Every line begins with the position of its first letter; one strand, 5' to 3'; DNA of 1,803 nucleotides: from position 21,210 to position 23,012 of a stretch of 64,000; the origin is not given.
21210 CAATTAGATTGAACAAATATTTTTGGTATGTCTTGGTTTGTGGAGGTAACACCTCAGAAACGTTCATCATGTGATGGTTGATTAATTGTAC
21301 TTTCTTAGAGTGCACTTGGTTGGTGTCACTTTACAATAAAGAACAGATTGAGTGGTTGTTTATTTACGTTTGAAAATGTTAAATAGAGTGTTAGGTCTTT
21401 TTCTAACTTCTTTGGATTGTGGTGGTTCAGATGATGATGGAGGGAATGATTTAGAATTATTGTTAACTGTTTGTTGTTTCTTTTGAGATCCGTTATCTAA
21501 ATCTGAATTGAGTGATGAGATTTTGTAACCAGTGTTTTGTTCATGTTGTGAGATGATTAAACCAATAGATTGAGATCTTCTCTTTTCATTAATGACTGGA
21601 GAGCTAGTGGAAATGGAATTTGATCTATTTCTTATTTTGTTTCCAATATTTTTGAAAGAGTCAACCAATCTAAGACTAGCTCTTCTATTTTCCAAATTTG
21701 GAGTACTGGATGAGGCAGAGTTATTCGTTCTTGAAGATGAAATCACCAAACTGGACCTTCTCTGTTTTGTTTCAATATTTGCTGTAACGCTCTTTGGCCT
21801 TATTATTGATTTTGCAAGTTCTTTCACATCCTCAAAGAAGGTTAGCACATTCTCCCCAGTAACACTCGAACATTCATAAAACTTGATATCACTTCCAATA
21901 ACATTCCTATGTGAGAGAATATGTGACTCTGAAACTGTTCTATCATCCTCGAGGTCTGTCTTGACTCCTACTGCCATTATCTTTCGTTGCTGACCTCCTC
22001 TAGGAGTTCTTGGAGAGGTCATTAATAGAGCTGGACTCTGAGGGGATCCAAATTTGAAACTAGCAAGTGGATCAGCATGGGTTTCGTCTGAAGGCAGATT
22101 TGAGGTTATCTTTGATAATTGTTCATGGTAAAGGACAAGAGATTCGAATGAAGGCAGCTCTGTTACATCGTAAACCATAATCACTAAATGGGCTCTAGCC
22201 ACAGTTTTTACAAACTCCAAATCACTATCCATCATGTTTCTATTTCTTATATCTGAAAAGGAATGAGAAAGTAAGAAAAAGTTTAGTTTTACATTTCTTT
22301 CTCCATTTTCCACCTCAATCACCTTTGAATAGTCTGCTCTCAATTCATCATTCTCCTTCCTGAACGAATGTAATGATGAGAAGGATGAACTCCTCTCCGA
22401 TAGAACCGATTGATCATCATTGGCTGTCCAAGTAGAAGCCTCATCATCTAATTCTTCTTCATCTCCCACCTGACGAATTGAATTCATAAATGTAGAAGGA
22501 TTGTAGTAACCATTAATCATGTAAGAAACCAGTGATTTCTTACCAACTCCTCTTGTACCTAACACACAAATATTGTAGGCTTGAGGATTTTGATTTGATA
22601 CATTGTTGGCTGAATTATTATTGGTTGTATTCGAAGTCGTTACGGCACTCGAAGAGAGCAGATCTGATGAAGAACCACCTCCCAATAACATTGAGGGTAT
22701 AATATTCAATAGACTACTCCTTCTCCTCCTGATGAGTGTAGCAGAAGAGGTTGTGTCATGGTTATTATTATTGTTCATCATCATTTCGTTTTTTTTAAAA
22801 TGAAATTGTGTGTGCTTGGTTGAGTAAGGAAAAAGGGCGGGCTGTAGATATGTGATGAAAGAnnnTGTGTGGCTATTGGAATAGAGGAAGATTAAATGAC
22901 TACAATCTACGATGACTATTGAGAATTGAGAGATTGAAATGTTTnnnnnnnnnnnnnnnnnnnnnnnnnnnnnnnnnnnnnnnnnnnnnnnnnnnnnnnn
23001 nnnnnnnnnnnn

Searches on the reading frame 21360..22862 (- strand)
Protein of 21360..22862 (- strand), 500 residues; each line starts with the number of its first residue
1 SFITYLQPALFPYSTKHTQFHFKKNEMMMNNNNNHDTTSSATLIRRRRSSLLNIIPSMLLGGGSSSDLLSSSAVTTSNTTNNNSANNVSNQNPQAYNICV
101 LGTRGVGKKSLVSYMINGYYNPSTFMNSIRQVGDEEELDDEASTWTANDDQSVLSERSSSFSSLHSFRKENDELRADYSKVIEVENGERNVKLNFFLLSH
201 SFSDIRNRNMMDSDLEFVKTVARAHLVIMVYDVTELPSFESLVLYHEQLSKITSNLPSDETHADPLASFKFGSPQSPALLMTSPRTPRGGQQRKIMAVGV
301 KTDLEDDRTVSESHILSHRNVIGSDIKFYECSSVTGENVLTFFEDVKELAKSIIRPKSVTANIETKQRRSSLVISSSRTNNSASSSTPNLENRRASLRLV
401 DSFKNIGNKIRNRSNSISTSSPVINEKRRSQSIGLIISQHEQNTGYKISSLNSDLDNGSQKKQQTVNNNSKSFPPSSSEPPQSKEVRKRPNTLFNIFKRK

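Call 83: search_protein_families(library=pfam, proteins=[window:21360-22862:-], max_evalue=0.0001)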
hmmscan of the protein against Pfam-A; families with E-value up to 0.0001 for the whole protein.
window:21360-22862:- (500 aa): 1 family
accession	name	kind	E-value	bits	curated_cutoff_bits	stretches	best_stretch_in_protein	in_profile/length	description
PF00071.28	Ras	-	1.5e-10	41.3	21.6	0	292-348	104-158/162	Ras family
